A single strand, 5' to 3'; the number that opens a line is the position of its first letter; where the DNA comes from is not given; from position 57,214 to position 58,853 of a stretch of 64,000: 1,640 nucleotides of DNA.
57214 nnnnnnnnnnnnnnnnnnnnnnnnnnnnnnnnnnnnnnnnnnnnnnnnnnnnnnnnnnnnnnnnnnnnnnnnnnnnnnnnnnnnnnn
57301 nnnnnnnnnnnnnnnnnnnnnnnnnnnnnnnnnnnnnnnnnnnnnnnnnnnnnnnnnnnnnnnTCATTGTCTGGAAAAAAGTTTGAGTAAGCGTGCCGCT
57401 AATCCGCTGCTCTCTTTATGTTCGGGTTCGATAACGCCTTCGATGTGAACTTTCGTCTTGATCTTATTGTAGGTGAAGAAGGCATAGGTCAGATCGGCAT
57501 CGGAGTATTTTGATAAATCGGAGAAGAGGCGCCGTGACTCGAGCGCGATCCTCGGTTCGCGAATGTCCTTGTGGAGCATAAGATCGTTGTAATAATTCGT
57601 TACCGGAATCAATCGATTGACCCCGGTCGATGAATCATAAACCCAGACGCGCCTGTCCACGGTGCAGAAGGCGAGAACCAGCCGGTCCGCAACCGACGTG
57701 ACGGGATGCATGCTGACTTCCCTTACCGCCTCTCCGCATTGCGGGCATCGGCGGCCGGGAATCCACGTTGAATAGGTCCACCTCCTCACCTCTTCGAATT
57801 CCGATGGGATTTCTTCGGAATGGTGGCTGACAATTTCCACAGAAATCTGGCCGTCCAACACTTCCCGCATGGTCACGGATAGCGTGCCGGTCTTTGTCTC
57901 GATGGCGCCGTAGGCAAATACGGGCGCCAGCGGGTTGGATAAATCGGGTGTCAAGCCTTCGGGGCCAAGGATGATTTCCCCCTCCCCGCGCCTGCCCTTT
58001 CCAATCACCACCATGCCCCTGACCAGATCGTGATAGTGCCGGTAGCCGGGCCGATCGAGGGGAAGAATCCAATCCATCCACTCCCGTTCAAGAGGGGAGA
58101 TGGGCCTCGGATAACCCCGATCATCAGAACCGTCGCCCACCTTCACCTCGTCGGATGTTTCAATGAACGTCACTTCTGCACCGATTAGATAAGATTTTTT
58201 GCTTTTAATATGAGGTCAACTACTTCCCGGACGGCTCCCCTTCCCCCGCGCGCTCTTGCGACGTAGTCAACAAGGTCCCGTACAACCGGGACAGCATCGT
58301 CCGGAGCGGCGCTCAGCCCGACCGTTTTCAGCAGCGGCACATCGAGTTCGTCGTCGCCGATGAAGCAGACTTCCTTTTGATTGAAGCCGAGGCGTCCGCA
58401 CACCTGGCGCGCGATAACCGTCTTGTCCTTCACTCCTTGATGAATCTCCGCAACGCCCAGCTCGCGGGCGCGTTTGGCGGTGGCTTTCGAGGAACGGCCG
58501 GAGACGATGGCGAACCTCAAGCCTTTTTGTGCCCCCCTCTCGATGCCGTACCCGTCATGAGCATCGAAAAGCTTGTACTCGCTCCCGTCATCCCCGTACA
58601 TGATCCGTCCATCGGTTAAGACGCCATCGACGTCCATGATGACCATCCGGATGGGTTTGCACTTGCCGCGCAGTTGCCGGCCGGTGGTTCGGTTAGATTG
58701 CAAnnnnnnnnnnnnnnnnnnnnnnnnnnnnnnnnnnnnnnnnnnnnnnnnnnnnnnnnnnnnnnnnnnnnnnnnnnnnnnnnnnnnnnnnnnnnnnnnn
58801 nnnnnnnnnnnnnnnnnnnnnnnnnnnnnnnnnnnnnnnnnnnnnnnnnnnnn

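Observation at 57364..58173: Uncharacterised 269-aa protein inserted inside the kdsA–kdsC–kdsD–lptC–lptA–lptB operon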

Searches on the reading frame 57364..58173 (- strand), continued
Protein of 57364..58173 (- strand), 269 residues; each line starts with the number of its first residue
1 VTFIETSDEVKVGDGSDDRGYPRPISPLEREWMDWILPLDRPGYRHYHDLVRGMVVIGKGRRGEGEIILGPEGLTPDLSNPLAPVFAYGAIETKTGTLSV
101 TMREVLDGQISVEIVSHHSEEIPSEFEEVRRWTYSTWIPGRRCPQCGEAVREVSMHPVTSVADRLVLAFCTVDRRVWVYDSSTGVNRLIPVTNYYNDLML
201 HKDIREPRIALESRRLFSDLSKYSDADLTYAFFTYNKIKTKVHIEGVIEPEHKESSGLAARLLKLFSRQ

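Call 31: find_encoding_contigs(protein=P0247, flank=8000, max_places=2)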
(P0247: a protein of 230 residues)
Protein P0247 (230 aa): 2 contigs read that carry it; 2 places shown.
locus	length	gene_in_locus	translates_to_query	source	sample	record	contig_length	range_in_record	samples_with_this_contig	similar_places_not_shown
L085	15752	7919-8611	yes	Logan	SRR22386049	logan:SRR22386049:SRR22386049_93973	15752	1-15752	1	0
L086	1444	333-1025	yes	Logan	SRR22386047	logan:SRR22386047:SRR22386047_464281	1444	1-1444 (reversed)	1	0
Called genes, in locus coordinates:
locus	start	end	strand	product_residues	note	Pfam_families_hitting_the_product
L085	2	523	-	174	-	?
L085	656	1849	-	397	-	PF00202:Aminotran_3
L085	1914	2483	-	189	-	PF01121:CoaE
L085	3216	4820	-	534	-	PF14344:DUF4397 (faint)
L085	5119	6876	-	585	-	PF14344:DUF4397 (faint)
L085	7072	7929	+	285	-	PF00793:DAHP_synth_1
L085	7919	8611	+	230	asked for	-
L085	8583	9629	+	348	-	PF01380:SIS, PF00571:CBS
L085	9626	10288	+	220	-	PF06835:LptC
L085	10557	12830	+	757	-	PF00580:UvrD-helicase, PF13245:AAA_19, PF13604:AAA_30 (faint), PF13361:UvrD_C, PF13538:UvrD_C_2 (weak), PF21196:PcrA_UvrD_tudor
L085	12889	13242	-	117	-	PF13366:PDDEXK_3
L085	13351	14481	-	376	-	PF01075:Glyco_transf_9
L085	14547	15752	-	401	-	?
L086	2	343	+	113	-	?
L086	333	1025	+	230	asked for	-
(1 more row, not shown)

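Call 32: find_encoding_contigs(protein=P0202, flank=8000, max_places=2)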
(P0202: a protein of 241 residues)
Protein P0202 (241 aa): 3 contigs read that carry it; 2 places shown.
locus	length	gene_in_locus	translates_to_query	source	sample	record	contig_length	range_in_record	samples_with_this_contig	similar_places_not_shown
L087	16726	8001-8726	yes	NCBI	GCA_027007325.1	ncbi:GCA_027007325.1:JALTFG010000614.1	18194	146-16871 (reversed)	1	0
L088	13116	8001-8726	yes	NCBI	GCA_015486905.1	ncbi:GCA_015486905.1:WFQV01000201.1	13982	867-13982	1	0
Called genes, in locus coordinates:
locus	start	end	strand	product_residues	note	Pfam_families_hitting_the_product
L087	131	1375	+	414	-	-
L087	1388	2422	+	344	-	PF01297:ZnuA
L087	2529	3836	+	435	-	PF00950:ABC-3, PF01032:FecCD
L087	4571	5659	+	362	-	PF01757:Acyl_transf_3, PF07786:HGSNAT_cat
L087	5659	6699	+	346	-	PF06068:TIP49 (faint), PF01078:Mg_chelatase (faint), PF05496:RuvB_N, PF20720:nSTAND3 (weak), PF00004:AAA, PF07728:AAA_5 (weak), PF17864:AAA_lid_4, PF05491:WHD_RuvB, +1 more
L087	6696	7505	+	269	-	PF00793:DAHP_synth_1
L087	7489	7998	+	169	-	PF08282:Hydrolase_3, PF13419:HAD_2 (weak)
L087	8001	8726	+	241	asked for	-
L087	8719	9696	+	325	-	PF01380:SIS, PF00571:CBS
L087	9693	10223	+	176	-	PF06835:LptC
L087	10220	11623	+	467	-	PF03968:LptD_N (faint), PF13100:OstA_2, PF06835:LptC (faint)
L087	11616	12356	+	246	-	PF00005:ABC_tran, PF13304:AAA_21 (faint)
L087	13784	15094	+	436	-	PF05222:AlaDh_PNT_N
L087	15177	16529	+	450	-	PF03435:Sacchrp_dh_NADP (weak), PF16653:Sacchrp_dh_C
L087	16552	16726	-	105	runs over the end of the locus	?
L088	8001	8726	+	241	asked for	-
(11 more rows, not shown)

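Call 33: find_encoding_contigs(protein=P0150, flank=8000, max_places=2)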
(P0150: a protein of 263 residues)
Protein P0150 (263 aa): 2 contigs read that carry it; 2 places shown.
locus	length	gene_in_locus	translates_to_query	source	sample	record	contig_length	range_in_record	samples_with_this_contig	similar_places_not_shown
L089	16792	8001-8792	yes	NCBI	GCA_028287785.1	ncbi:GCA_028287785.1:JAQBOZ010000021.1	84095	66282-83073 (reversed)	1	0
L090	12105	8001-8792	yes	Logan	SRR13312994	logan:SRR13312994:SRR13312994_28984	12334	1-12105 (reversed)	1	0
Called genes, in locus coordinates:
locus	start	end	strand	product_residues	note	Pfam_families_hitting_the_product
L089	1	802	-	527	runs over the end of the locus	PF02142:MGS, PF01808:AICARFT_IMPCHas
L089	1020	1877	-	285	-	PF01551:Peptidase_M23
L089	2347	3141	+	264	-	PF00795:CN_hydrolase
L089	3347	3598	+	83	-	-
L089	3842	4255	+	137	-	-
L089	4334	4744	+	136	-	PF02130:YbeY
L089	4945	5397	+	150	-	PF04361:DUF494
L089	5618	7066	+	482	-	PF18884:TSP3_bac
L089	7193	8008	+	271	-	PF00793:DAHP_synth_1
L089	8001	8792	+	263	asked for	-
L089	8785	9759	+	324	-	PF13580:SIS_2 (faint), PF01380:SIS, PF00571:CBS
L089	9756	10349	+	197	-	-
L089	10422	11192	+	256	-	PF00121:TIM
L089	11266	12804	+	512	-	PF00221:Lyase_aromatic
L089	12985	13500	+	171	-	-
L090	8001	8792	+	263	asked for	-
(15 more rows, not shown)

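Call 34: list_cluster_members(proteins=[P0150, P0160, P0175, P0187, P0191, P0202, P0204, P0222, P0249, P0257])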
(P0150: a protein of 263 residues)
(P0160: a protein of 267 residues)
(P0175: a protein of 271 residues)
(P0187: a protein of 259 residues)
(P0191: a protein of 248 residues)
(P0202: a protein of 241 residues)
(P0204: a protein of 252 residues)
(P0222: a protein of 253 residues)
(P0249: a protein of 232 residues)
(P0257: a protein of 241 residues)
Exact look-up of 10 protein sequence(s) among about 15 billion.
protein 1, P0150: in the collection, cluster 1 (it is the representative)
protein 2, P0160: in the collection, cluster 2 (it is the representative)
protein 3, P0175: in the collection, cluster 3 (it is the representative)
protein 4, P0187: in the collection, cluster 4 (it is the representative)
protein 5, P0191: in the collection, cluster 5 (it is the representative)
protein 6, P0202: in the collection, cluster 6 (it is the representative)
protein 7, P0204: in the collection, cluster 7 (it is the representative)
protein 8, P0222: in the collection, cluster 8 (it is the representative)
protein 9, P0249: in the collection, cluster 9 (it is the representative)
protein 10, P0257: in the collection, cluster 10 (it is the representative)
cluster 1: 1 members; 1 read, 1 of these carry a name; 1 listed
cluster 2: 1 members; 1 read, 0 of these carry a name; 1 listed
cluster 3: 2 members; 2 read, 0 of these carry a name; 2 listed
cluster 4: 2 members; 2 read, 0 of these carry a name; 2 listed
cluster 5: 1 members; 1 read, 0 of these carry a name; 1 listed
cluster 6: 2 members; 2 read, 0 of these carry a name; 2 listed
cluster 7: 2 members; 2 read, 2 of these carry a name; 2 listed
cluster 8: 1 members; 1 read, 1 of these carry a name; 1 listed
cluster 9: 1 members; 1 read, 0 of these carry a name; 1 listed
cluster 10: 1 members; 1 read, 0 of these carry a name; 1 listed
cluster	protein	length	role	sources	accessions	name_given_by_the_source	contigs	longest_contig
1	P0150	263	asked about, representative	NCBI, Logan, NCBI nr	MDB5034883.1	MAG: hypothetical protein JWQ98_2124 [Chlorobi bacterium] | hypothetical protein [Chlorobiota bacterium]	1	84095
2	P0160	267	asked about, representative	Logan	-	-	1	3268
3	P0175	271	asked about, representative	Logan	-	-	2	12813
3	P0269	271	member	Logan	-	-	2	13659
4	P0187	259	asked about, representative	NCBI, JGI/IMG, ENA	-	-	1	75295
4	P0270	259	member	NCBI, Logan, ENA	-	-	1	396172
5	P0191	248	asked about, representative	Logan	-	-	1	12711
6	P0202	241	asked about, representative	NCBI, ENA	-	-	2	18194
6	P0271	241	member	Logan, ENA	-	-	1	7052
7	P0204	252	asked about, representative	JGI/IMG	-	hypothetical protein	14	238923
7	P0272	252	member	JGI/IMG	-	hypothetical protein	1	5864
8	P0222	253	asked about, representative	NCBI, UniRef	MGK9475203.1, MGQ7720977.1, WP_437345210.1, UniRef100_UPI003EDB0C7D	hypothetical protein [Melioribacter sp. OK-6-Me] | hypothetical protein n=1 Tax=unclassified Melioribacter TaxID=2627329 RepID=UPI003EDB0C7D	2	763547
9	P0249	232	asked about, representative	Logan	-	-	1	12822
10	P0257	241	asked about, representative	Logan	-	-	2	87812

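Call 45: find_homologous_proteins(query=A3, max_evalue=0.01)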
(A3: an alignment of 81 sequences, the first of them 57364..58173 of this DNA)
Query A3 (81 sequences) (269 aa, profile of the alignment): 244 proteins with E <= 0.01 among 5395 candidates; the best 120 are listed.
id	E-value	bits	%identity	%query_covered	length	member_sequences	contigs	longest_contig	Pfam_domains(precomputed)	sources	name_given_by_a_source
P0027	1.6e-91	324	62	94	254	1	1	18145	-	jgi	jgi:hypothetical protein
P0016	1.7e-90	320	63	93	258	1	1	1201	-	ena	-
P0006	4.7e-90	319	66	93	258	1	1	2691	-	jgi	-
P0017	7.2e-90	318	64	92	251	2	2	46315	-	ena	-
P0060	7.5e-90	318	60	92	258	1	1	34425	-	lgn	-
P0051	1.0e-89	318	60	93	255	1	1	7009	-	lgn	-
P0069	1.0e-89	318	58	93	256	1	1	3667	-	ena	-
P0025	5.3e-89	316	59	92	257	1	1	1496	-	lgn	-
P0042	8.1e-89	315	63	93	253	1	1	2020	-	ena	-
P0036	1.4e-88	314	63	92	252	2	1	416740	-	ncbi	-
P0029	1.5e-88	314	61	93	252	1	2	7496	-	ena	-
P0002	2.3e-88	313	86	100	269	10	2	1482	-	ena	-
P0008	2.8e-88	313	64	92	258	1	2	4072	-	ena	-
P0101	3.1e-88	313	52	94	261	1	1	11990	-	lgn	-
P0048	3.8e-88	313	60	92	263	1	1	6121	-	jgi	-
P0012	1.1e-86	308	62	93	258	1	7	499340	-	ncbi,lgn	-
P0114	3.2e-84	300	50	90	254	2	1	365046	-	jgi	jgi:hypothetical protein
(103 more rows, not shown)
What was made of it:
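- A broader profile finds 244 proteins and nothing outside the family (call 45).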

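Call 49: fold_search(model_id=the predicted structure, library=viral)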
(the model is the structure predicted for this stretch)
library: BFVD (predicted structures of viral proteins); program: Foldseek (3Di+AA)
matches with E <= 10: 1192; with E <= 0.001: 0
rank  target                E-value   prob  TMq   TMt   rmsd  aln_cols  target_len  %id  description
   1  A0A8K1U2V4            1.8e-03  0.66  0.17  0.05  18.7       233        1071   10  Chroparavirus methyltransferase domain-containing protein [Riboviria sp.]
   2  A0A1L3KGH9            1.9e-03  0.60  0.16  0.06  19.6       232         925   13  (no name in the UniProt tables at hand)
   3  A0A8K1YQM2            9.8e-03  0.16  0.11  0.05  21.3       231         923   12  Chroparavirus methyltransferase domain-containing protein [Xiangshan sinhali-like virus]
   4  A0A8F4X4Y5            1.5e-02  0.20  0.14  0.04  22.7       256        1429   14  (no name in the UniProt tables at hand)
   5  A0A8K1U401            1.7e-02  0.38  0.16  0.09  20.9       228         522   12  Chroparavirus methyltransferase domain-containing protein [Riboviria sp.]
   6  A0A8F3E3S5            3.0e-02  0.16  0.12  0.06  21.4       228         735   12  Chroparavirus methyltransferase domain-containing protein [Dermatophagoides pteronyssinus virus 5]
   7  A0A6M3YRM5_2          3.8e-02  0.21  0.15  0.05  14.5       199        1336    8  RNA-directed RNA polymerase [Picornavirales sp.]
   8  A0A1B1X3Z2            4.2e-02  0.13  0.13  0.12  18.5       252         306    9  Alphavirus-like MT domain-containing protein (Fragment) [Brejeira virus]
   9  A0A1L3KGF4            5.0e-02  0.12  0.13  0.06  20.2       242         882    8  (no name in the UniProt tables at hand)
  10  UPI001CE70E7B         5.6e-02  0.08  0.10  0.05  25.4       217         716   11  (no name look-up for this kind of identifier)
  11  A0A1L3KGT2            5.9e-02  0.21  0.16  0.07  19.9       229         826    7  (no name in the UniProt tables at hand)
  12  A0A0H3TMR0            5.9e-02  0.13  0.12  0.19  16.9       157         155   12  (no name in the UniProt tables at hand)
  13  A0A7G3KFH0            5.9e-02  0.13  0.13  0.05  18.5       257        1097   10  Uncharacterized protein [Uromyces virgavirus G]
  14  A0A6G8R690            6.3e-02  0.28  0.15  0.10  10.9       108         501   14  Baseplate wedge tail fiber connector [Synechococcus phage S-H34]
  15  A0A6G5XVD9            6.6e-02  0.25  0.15  0.11  18.0       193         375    9  (no name in the UniProt tables at hand)
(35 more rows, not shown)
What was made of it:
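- Tried and rejected: Foldseek against BFVD gave hits to viral methyltransferase domains at E about 2e-3, but with TM 0.17 and rmsd 19 A, which I judged meaningless (call 49).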

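Call 50: search_protein_families(library=padloc, alignment_id=A2, max_evalue=1)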
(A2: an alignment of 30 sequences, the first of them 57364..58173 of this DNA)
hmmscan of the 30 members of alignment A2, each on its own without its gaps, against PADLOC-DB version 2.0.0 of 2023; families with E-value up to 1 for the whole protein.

A. member 1, window:57364-58173:- (269 aa): 0 families

B. families by the number of members that match (of 30 scanned): 1 family
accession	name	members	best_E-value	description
PDLC01172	TPR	1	0.035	TPR repeats containing protein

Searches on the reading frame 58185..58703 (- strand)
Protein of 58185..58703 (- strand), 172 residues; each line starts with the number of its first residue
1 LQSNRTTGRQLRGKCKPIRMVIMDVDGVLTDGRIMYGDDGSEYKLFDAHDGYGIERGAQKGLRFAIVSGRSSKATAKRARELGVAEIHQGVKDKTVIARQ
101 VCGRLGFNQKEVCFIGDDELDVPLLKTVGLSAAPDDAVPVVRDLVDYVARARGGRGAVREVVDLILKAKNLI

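Call 3: search_protein_families(library=pfam, proteins=[window:58185-58703:-], max_evalue=1)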
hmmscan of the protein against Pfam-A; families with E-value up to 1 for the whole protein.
window:58185-58703:- (172 aa): 6 families
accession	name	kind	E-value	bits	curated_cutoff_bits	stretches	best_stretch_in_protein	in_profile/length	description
PF08282.18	Hydrolase_3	-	7.5e-10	39.4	20.9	2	86-150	180-244/255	haloacid dehalogenase-like hydrolase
PF00702.32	Hydrolase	-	8.7e-10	39.7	26.4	1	59-129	112-191/191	haloacid dehalogenase-like hydrolase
PF13419.12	HAD_2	-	0.0091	16.6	23.8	1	59-123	93-166/178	Haloacid dehalogenase-like hydrolase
PF13344.12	Hydrolase_6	-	0.027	14.9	27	1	21-120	1-91/101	Haloacid dehalogenase-like hydrolase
PF12710.13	HAD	-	0.11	13.4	27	1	58-126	98-189/189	haloacid dehalogenase-like hydrolase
PF16057.10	DUF4800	-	0.41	10.2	28.8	1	107-149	27-69/254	Domain of unknown function (DUF4800)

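Call 4: search_protein_families(library=ncbifam, proteins=[window:58185-58703:-], max_evalue=1)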
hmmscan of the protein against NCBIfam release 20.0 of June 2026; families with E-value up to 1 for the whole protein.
window:58185-58703:- (172 aa): 19 families
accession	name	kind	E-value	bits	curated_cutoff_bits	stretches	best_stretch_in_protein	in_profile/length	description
TIGR01670.1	KdsC-phosphatas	subfamily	6e-48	162.7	106.95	1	18-170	1-153/154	3-deoxy-D-manno-octulosonate 8-phosphate phosphatase, YrbI family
NF007019.0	PRK09484.1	equivalog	1.2e-47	162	208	1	12-170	19-177/187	3-deoxy-manno-octulosonate-8-phosphatase KdsC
TIGR02726.1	phenyl_P_delta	equivalog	1.7e-39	135.7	281.95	1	15-169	4-158/169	phenylphosphate carboxylase subunit delta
NF058599.1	KDN-9-PPhBT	equivalog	3.5e-36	124.7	180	1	18-167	2-151/152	3-deoxy-D-glycero-D-galacto-nonulopyranosonate 9-phosphatase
TIGR01487.1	Pglycolate_arch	equivalog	1.8e-13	50.9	122.75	1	87-161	141-214/215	phosphoglycolate phosphatase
NF002245.0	PRK01158.1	equivalog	1e-11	44.6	198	1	91-163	155-227/233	phosphoglycolate phosphatase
TIGR01662.1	HAD-SF-IIIA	subfamily_domain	3.6e-10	40.1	44.6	1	19-131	1-134/141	HAD-IIIA family hydrolase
TIGR00099.1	Cof-subfamily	subfamily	7e-10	38.9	137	1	86-151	181-246/256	Cof-type HAD-IIB family hydrolase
TIGR01482.1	SPP-subfamily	subfamily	2.5e-08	33.8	107.15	1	93-165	149-221/225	sucrose-phosphate phosphatase subfamily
NF007806.0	PRK10513.1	equivalog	2.3e-06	27.2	273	1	91-157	194-260/270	sugar-phosphatase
TIGR01484.1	HAD-SF-IIB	subfamily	5.7e-05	23.3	41.8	2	93-132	180-219/221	HAD-IIB family hydrolase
TIGR01668.1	YqeG_hyp_ppase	hypoth_equivalog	0.00024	20.7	89.1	1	18-118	25-117/170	YqeG family HAD IIIA-type phosphatase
TIGR01491.1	HAD-SF-IB-PSPlk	hypoth_equivalog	0.0035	17.1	151.9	0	88-136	142-190/201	phosphoserine phosphatase-like hydrolase, archaeal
TIGR01656.1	Histidinol-ppas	subfamily_domain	0.0041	17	84.15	0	20-72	2-55/149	histidinol-phosphate phosphatase domain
TIGR01549.1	HAD-SF-IA-v1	subfamily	0.033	14.6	23.3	1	60-122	75-142/149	HAD-IA family hydrolase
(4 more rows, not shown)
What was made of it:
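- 58185..58703 (-): kdsC (Kdo8P phosphatase). TIGR01670 162.7 bits, above the cut-off of 106.95 (call 4).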
